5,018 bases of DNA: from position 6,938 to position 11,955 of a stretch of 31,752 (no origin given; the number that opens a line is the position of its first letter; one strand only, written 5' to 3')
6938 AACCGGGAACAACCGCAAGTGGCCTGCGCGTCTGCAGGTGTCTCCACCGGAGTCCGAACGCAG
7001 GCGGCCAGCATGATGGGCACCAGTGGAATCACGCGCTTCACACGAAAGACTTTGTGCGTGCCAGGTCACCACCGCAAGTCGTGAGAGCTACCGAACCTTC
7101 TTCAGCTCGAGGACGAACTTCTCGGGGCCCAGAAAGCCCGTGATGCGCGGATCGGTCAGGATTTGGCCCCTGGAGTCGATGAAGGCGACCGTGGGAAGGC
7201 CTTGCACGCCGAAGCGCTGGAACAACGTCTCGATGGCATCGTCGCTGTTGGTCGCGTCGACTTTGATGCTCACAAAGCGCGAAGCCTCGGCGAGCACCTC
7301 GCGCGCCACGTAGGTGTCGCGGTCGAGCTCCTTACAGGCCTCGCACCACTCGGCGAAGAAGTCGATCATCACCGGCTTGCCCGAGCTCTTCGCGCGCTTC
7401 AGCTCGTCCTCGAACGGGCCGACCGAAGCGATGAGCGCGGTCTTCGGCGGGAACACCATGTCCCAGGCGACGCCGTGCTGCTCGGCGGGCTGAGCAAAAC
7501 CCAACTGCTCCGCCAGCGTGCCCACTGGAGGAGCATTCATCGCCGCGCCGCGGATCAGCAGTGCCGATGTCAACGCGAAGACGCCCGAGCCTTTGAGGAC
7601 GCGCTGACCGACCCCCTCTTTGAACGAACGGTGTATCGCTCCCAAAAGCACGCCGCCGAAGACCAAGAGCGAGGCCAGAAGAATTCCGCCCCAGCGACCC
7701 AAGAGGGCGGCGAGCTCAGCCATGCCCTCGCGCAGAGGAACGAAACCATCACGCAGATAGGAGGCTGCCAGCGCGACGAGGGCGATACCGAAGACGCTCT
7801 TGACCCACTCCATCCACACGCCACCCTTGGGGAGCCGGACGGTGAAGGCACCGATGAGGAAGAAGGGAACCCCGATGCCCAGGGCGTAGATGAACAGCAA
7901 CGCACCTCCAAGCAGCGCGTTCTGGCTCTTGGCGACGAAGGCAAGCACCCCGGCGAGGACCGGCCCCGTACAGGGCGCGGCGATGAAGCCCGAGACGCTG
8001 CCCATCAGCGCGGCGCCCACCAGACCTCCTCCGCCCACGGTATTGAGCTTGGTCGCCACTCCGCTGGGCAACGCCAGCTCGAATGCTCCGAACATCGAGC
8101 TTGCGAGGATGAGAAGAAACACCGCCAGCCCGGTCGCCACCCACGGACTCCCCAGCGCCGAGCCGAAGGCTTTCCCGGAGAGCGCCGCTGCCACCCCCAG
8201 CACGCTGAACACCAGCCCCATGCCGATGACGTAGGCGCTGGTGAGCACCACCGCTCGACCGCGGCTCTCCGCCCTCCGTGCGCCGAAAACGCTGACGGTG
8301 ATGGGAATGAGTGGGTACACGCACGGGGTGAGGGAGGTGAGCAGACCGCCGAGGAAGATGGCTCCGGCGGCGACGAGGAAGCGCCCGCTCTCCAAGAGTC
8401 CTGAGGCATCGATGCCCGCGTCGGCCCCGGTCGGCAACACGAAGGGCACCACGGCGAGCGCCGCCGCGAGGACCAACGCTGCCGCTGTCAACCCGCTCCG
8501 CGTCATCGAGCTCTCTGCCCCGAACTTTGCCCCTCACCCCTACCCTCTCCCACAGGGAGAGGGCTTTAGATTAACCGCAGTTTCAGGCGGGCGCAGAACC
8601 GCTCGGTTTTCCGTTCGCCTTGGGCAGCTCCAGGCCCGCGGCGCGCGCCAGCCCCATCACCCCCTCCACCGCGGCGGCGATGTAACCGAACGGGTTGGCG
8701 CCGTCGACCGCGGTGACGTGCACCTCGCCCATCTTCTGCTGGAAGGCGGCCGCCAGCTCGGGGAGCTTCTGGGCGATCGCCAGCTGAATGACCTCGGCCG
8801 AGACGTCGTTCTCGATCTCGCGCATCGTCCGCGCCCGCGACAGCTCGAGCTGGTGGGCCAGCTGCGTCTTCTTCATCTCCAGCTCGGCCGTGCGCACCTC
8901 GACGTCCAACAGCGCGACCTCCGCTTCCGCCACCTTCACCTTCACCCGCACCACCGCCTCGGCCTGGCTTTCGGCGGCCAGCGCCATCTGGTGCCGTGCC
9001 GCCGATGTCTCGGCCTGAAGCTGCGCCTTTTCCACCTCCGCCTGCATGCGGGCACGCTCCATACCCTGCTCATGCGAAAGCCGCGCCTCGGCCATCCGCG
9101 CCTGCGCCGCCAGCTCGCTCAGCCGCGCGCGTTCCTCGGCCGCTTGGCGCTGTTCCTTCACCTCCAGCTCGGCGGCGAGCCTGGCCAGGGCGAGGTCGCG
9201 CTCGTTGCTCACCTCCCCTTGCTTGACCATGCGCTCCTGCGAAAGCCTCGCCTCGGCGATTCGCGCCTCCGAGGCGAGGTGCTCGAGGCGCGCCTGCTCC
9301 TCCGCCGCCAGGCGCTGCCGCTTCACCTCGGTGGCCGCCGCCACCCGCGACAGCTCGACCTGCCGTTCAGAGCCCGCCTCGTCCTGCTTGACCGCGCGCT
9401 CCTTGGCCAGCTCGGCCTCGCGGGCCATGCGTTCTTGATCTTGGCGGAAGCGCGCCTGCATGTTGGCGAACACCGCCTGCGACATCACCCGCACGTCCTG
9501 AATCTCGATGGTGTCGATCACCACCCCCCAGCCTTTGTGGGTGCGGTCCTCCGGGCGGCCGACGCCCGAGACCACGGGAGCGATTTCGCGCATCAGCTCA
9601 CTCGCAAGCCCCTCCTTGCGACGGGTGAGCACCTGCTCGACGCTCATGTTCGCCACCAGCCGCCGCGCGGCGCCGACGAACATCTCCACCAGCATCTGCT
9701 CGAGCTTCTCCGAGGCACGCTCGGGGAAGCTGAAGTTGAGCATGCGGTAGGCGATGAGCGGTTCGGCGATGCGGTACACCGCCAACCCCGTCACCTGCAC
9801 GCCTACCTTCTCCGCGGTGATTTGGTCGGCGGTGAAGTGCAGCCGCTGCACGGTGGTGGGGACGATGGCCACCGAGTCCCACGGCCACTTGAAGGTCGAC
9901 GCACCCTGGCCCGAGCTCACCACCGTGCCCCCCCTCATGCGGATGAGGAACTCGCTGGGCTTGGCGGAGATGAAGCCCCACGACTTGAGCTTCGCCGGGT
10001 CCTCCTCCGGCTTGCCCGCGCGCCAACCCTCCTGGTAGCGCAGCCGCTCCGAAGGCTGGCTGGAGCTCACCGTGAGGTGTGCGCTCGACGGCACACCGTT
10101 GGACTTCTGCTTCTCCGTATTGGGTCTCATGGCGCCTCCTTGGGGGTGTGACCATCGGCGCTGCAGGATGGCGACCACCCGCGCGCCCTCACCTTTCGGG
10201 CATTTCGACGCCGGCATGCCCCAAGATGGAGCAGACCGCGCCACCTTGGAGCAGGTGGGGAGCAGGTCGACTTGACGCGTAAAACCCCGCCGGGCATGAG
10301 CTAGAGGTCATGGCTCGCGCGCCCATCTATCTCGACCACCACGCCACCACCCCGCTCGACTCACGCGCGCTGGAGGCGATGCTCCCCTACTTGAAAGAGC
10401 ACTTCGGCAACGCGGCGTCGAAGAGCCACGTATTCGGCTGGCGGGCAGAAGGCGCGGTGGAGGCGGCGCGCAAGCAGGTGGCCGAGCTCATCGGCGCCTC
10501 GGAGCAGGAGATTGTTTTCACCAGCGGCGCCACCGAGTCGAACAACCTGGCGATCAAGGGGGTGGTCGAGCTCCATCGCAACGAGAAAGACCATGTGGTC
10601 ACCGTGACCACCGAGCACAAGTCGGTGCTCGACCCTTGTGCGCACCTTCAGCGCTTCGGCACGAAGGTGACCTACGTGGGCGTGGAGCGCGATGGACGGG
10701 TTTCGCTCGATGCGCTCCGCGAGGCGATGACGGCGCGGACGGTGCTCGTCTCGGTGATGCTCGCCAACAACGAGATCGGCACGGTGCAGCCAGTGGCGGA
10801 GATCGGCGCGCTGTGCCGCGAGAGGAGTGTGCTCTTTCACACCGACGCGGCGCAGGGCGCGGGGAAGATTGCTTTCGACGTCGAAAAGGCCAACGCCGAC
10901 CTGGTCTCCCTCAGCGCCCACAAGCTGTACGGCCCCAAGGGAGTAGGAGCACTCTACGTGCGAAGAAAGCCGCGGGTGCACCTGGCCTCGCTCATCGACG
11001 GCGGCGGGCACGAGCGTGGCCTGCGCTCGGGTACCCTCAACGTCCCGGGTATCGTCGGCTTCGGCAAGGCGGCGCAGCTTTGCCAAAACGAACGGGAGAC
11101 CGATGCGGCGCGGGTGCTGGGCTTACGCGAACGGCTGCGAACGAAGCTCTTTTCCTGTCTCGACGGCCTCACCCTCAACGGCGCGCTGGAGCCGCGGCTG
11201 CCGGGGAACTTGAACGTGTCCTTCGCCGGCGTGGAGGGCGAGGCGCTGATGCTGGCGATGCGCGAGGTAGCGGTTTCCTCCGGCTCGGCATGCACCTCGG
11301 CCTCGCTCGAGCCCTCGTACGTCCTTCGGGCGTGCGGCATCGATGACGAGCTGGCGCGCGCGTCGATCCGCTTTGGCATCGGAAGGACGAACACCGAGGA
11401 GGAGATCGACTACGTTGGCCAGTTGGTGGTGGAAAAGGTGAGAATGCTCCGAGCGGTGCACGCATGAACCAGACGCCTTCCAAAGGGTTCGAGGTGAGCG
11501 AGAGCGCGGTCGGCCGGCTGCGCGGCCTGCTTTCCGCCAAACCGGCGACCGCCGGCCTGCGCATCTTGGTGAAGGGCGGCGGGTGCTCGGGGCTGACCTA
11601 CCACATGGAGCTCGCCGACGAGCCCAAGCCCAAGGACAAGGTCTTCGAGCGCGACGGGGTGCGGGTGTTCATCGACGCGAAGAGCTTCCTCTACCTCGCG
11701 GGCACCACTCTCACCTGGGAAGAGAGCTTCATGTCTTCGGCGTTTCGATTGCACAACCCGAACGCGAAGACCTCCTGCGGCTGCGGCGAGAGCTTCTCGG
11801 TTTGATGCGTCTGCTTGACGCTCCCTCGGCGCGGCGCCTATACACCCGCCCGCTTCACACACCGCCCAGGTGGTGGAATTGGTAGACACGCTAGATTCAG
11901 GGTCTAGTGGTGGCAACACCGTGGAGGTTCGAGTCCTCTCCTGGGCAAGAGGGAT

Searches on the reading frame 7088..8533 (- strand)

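Call 14: search_protein_families(library=pfam, proteins=[window:7088-8533:-], max_evalue=0.001)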
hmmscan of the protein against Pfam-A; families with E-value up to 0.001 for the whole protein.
window:7088-8533:- (481 aa): 7 families
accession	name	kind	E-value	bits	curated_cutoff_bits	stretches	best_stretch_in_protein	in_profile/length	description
PF02683.22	DsbD_TM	-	5.5e-53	179.9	27.1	1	55-257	4-212/219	Cytochrome C biogenesis protein transmembrane domain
PF13899.12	Thioredoxin_7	-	8.2e-15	55.1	27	1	374-453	6-82/83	Thioredoxin-like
PF13098.12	Thioredoxin_2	-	2.9e-11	44.1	27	1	381-473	1-100/104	Thioredoxin-like domain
PF00085.26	Thioredoxin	-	4.1e-09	36.8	23.5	1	374-454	10-81/103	Thioredoxin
PF13386.12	DsbD_2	-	1e-06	29.2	24.9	1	59-256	2-197/199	Cytochrome C biogenesis protein transmembrane region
PF13905.12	Thioredoxin_8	-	7e-05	23.5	27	0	385-429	1-47/94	Thioredoxin-like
PF03190.21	Thioredox_DsbH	-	0.00014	22.3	27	1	376-438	28-90/163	Protein of unknown function, DUF255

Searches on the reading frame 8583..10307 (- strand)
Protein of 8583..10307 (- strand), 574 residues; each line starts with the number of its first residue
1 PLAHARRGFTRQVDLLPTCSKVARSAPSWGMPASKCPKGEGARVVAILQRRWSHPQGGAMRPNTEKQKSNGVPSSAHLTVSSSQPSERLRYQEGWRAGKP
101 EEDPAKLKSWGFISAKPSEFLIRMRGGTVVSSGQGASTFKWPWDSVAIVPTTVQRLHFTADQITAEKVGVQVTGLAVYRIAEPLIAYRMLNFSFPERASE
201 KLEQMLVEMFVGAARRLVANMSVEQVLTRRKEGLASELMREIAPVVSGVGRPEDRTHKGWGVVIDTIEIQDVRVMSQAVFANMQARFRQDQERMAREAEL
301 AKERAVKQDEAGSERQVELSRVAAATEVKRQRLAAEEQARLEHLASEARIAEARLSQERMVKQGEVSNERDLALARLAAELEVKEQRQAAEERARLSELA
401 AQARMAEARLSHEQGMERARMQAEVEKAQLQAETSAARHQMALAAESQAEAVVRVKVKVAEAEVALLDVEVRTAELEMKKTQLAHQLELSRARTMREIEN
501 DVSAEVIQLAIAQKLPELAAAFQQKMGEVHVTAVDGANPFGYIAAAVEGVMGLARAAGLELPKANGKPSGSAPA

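Call 14: search_protein_families(library=pfam, proteins=[window:8583-10307:-], max_evalue=0.001)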
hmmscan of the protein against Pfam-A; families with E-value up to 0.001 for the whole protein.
window:8583-10307:- (574 aa): 1 family
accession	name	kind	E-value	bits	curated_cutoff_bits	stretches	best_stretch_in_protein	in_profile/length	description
PF01145.31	Band_7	-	1.3e-20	74.6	23.6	1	115-304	3-173/176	SPFH domain / Band 7 family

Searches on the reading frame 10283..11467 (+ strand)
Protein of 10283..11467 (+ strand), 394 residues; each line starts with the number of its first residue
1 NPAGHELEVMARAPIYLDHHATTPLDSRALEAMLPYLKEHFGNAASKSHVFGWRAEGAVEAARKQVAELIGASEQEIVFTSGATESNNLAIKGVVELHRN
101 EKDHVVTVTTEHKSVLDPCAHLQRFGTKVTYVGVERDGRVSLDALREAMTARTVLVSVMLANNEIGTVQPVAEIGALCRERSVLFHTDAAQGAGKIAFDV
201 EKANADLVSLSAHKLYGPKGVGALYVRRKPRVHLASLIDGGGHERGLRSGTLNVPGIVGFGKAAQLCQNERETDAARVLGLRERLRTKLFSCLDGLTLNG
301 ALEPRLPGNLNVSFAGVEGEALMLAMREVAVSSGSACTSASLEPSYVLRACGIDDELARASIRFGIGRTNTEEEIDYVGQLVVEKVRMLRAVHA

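Call 14: search_protein_families(library=pfam, proteins=[window:10283-11467:+], max_evalue=0.001)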
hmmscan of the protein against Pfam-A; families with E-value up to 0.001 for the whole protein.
window:10283-11467:+ (394 aa): 4 families
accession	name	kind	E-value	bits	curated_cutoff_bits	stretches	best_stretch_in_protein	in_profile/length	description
PF00266.25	Aminotran_5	-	8.7e-86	288.6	21.5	1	15-378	1-371/371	Aminotransferase class-V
PF01212.27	Beta_elim_lyase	-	6.4e-07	29.4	27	1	59-191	34-171/288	Beta-eliminating lyase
PF01041.23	DegT_DnrJ_EryC1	-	7.2e-07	29.2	19.8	1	60-195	27-152/360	DegT/DnrJ/EryC1/StrS aminotransferase family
PF00155.27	Aminotran_1_2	-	1.1e-05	25.3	19.7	1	60-239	45-246/361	Aminotransferase class I and II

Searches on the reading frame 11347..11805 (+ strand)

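Call 14: search_protein_families(library=pfam, proteins=[window:11347-11805:+], max_evalue=0.001)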
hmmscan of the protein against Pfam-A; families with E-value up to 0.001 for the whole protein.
window:11347-11805:+ (152 aa): 1 family
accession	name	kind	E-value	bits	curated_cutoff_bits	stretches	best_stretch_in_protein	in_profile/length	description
PF01521.26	Fe-S_biosyn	-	6e-18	65.5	26.3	1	49-147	4-109/110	Iron-sulphur cluster biosynthesis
